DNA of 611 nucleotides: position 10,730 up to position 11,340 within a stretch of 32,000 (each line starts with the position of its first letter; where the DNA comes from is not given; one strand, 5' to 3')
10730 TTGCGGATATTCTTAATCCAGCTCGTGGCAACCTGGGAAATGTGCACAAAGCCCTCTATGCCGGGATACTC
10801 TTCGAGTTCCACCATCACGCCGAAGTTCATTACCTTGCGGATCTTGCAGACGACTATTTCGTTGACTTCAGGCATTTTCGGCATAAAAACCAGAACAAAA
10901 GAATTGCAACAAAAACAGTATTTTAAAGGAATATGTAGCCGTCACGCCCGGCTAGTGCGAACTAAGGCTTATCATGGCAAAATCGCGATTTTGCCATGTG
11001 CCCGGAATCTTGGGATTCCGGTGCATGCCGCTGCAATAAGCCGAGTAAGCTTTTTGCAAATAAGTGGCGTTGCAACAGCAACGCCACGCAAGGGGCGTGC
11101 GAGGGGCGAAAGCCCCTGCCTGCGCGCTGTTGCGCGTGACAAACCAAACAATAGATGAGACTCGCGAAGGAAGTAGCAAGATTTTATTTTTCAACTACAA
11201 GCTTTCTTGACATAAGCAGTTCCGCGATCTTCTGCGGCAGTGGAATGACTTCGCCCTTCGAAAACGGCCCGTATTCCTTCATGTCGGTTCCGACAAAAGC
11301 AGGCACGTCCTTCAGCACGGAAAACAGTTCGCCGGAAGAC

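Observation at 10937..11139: Nested architecture: an H4-H5 unit sits inside the loop of a tactcgg-H1 module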

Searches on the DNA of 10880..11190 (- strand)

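Call 85: search_rna_families(source=window, start=10880, end=11190, threshold=evalue, max_evalue=1)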
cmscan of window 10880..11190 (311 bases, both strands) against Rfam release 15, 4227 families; matches with E-value up to 1: 1.
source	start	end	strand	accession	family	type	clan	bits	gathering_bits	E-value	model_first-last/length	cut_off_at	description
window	11085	11174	+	RF02937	Clostridiales-2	Gene; sRNA;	-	14.9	58.6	0.64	1-82/82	no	Clostridiales-2 RNA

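Call 94: search_dna_similar(query=window:10940-11130:-, collection=plasmids, mode=distant, max_evalue=0.001, max_rows=10)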
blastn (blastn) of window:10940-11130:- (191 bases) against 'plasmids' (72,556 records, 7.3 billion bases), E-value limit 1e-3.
No match.

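Call 95: search_dna_similar(query=window:10940-11130:-, collection=phages, mode=distant, max_evalue=0.001, max_rows=10)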
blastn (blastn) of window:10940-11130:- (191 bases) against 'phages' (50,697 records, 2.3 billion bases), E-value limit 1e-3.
No match.
